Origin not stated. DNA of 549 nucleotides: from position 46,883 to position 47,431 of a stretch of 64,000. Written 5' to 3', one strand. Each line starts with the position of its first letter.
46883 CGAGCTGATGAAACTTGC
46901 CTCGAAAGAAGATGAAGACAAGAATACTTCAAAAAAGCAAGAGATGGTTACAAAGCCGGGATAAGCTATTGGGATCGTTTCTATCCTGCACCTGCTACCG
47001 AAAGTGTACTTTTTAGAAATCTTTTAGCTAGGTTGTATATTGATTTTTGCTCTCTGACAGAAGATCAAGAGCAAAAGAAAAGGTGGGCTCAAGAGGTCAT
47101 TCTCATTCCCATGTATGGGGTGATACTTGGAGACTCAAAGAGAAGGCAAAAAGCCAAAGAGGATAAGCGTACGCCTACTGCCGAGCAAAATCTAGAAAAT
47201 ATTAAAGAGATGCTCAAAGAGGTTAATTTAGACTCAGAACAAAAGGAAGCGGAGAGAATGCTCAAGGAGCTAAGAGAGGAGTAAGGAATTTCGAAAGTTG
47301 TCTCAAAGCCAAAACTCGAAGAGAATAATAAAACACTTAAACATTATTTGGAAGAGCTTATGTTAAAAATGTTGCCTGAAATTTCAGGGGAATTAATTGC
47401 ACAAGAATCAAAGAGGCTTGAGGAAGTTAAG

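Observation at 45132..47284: SIR2-TPR gene is split exactly at an in-phase A-AAA-AAG slippery heptamer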

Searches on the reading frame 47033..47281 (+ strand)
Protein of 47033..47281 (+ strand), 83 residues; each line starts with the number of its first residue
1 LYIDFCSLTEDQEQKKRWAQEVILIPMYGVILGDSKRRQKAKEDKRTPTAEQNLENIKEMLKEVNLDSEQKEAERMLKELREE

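Call 50: list_cluster_members(proteins=[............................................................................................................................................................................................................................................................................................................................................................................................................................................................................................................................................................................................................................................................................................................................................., P0002, P0001, window:47033-47281:+, window:47111-47281:+])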
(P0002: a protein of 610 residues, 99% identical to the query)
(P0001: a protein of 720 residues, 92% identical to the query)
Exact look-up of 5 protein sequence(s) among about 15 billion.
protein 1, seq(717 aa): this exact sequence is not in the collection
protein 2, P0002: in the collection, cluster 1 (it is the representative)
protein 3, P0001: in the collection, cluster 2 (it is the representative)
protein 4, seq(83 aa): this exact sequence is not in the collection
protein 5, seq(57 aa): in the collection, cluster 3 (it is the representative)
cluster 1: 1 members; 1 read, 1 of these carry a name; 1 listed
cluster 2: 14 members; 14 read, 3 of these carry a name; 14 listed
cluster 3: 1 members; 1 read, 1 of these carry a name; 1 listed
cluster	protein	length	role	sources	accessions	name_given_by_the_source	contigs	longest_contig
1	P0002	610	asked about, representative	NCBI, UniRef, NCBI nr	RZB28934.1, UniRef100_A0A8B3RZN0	MAG: hypothetical protein AEth_01538 [Candidatus Argoarchaeum ethanivorans] | SIR2-like domain-containing protein n=1 Tax=Candidatus Argoarchaeum ethanivorans ...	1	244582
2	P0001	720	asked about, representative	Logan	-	-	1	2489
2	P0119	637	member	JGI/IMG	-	hypothetical protein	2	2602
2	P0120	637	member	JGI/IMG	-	hypothetical protein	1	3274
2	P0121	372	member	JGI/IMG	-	hypothetical protein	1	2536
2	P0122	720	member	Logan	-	-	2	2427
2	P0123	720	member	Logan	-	-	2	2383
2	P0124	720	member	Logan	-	-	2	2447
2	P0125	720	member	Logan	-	-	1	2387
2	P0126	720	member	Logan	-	-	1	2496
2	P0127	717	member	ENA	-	-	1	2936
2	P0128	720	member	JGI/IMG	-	-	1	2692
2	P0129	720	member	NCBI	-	-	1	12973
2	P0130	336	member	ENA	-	-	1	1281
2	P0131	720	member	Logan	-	-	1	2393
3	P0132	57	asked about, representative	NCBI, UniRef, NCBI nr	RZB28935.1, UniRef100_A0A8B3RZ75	MAG: hypothetical protein AEth_01539 [Candidatus Argoarchaeum ethanivorans] | Uncharacterized protein n=1 Tax=Candidatus Argoarchaeum ethanivorans TaxID=2608793 ...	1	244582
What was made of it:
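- The repaired 717-aa sequence is not found in any other assembly in the collection (call 50), although that is only weak evidence.
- Tried and rejected: Look-up of the repaired 717-aa protein among 15 billion sequences also found nothing (call 50).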
